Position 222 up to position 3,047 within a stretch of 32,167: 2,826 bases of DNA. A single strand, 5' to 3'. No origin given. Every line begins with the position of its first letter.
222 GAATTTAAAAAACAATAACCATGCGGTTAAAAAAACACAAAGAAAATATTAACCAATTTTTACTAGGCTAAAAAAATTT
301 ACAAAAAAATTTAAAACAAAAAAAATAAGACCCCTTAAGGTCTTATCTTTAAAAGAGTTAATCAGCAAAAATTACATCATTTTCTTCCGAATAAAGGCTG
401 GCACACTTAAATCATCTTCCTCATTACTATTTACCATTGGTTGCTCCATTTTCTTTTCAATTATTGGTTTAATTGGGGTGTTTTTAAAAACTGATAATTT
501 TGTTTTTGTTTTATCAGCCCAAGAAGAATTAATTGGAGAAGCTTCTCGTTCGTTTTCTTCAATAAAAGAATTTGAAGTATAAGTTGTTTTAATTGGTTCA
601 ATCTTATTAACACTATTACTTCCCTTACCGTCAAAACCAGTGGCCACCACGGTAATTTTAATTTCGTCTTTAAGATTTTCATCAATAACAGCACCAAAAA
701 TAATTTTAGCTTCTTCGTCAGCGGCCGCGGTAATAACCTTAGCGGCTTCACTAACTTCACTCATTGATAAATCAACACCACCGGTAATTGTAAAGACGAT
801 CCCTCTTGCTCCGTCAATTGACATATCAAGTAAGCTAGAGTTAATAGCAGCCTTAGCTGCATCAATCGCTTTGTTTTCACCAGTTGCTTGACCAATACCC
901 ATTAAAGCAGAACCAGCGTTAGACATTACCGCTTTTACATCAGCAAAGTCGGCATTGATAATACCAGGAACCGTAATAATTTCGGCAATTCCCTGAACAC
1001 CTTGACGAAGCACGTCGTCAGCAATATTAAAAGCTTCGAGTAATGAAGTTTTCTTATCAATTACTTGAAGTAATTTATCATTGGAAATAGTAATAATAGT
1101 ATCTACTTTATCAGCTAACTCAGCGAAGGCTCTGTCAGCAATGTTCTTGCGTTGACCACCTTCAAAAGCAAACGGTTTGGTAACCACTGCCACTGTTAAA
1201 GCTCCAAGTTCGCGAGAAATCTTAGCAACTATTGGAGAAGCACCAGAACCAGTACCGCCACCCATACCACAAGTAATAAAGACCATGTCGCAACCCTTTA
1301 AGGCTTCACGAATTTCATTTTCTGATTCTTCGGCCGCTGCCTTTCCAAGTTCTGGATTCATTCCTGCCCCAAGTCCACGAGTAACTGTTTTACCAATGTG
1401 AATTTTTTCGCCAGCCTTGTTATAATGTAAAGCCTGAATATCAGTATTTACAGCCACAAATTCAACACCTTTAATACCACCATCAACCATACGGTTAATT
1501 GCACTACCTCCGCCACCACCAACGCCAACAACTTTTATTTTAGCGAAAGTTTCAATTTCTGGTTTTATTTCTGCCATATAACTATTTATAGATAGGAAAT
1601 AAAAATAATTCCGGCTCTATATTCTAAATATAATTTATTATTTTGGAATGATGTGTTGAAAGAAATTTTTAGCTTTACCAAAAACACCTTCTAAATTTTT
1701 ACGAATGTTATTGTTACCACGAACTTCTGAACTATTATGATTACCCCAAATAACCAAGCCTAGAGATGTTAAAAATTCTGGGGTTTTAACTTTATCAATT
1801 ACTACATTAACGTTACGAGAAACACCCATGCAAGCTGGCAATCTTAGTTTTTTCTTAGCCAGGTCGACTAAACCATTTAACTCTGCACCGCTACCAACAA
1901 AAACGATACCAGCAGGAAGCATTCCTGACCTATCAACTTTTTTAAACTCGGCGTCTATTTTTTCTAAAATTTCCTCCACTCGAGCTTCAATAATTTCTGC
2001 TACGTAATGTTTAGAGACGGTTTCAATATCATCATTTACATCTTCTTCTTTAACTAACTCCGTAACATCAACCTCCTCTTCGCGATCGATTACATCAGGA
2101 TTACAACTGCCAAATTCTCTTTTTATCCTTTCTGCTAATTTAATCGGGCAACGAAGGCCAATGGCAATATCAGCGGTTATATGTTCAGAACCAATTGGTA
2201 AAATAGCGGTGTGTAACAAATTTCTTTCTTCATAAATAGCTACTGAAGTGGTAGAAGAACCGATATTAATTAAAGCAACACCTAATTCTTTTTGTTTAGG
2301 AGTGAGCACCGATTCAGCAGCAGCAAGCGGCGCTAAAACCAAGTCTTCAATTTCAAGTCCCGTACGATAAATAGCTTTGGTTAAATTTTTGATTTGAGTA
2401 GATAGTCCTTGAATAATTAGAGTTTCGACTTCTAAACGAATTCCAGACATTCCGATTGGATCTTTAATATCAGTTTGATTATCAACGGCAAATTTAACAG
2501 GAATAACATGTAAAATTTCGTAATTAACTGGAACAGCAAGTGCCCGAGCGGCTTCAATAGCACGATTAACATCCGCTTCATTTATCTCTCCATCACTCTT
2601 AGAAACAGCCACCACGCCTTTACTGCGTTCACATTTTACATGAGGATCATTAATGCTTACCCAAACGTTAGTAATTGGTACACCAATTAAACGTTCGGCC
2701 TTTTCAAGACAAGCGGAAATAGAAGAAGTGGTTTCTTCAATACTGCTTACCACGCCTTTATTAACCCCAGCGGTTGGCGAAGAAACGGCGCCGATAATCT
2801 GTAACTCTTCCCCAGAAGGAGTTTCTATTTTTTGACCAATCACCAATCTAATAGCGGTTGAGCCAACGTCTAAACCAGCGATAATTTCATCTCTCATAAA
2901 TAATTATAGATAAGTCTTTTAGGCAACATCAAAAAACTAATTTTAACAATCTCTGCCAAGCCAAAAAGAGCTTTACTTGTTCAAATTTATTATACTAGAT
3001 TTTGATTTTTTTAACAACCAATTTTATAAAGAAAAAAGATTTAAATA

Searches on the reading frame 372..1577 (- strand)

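Call 6: search_protein_families(library=pfam, proteins=[window:372-1577:-], max_evalue=0.001)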
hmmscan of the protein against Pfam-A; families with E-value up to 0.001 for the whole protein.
window:372-1577:- (401 aa): 2 families
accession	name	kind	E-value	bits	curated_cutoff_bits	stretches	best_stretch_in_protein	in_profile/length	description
PF00091.31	Tubulin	-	3.6e-49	168.1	33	1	13-173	1-189/190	Tubulin/FtsZ family, GTPase domain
PF12327.13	FtsZ_C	-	4.1e-33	114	27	1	222-316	1-95/95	FtsZ family, C-terminal domain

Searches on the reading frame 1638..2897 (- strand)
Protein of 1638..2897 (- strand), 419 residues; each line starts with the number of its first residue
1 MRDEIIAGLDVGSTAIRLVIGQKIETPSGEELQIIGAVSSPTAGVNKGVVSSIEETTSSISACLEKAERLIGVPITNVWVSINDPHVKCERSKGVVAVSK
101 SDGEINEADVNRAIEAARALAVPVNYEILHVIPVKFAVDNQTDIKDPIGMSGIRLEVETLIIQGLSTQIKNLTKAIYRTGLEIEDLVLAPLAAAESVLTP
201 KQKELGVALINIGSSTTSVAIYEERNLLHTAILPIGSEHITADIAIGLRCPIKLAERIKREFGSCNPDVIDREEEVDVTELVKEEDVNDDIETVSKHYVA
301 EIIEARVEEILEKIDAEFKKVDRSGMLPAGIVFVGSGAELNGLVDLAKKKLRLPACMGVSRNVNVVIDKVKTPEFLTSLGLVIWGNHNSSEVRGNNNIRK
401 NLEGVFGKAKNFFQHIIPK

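Call 6: search_protein_families(library=pfam, proteins=[window:1638-2897:-], max_evalue=0.001)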
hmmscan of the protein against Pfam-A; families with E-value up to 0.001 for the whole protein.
window:1638-2897:- (419 aa): 4 families
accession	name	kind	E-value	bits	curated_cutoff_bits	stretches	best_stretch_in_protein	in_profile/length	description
PF14450.12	FtsA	-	2.2e-31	109.3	31.8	1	208-380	1-127/127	Cell division protein FtsA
PF02491.25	SHS2_FTSA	-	1.6e-27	96.1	25.4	1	86-162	3-78/79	SHS2 domain inserted in FTSA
PF06723.19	MreB_Mbl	-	2.1e-08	33.8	27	1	185-361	125-307/327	MreB/Mbl protein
PF11104.14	PilM_2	-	0.00052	19.5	27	0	194-261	169-236/340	Type IV pilus assembly protein PilM;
